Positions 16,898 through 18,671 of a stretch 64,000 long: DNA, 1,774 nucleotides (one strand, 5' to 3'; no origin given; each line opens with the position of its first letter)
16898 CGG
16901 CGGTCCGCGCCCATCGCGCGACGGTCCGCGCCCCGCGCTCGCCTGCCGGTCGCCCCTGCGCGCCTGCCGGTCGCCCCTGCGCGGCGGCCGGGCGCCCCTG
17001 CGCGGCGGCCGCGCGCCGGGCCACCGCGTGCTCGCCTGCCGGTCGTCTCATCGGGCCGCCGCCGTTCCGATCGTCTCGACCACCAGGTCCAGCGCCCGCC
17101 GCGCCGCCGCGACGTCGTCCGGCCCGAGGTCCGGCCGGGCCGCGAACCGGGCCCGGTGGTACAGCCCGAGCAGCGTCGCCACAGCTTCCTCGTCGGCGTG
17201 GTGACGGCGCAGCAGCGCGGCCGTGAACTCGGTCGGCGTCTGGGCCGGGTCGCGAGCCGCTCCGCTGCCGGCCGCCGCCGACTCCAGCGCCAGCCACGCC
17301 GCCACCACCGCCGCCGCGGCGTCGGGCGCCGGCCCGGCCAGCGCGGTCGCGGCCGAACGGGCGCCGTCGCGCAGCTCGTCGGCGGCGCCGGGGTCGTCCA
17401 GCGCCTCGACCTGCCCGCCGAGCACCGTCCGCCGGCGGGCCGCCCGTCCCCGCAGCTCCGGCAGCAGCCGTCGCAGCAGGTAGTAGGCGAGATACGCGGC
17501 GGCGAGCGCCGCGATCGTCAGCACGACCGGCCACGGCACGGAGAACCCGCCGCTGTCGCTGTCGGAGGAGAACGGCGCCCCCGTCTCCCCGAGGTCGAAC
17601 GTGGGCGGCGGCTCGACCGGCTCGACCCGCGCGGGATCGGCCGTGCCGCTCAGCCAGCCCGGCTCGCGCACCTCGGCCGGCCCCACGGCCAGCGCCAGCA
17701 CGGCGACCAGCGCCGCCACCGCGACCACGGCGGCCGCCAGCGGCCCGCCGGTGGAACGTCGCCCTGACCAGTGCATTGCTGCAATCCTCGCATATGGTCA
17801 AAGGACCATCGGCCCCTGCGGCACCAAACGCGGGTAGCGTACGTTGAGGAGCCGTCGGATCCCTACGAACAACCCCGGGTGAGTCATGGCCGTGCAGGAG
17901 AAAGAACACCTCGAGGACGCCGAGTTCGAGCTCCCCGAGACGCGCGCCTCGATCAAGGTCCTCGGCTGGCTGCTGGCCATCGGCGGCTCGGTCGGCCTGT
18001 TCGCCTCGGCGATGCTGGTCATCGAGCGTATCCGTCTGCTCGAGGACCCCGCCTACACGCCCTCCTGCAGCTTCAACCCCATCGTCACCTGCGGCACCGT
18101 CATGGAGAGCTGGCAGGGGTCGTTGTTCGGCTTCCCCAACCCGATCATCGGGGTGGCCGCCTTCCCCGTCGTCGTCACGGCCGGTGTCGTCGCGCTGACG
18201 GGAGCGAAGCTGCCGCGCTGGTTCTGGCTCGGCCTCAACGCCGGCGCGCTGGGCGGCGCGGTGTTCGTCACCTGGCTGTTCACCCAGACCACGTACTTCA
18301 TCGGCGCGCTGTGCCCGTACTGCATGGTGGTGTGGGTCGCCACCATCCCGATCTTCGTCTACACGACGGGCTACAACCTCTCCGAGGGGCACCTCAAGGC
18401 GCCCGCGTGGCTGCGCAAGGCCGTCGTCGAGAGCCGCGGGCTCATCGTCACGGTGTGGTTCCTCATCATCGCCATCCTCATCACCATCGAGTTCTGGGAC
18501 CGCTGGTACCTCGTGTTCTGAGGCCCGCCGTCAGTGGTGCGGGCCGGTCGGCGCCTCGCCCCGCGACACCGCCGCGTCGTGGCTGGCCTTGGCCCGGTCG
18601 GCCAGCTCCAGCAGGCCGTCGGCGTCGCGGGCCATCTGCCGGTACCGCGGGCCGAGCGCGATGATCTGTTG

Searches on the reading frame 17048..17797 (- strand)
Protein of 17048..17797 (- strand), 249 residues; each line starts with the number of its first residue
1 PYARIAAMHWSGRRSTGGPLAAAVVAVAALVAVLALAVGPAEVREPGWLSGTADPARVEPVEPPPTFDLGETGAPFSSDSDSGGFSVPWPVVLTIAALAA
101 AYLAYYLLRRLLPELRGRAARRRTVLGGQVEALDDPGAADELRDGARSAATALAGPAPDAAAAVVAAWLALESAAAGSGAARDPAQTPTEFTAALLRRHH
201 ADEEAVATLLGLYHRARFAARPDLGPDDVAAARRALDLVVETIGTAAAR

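Call 67: search_protein_families(library=pfam, proteins=[window:17048-17797:-])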
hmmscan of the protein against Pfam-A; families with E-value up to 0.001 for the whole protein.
window:17048-17797:- (249 aa): 1 family
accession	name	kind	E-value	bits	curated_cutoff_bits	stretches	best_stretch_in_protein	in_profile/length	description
PF13559.11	DUF4129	-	6.9e-11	42.5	24.8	1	167-237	1-69/69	Domain of unknown function (DUF4129)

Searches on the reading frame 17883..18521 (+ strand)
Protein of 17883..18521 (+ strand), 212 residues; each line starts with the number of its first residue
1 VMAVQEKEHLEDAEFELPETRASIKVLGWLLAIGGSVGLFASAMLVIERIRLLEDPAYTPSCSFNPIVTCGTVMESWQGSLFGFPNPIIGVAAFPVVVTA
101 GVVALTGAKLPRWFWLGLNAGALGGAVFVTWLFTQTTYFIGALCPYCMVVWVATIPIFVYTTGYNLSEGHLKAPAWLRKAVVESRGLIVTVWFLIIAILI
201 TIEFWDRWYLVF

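Call 67: search_protein_families(library=pfam, proteins=[window:17883-18521:+])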
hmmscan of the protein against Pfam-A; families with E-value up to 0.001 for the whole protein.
window:17883-18521:+ (212 aa): 1 family
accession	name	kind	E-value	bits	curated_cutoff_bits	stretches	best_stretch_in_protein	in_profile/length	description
PF07884.19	VKOR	-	3e-42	144.4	27.5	1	29-162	1-134/134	Vitamin K epoxide reductase family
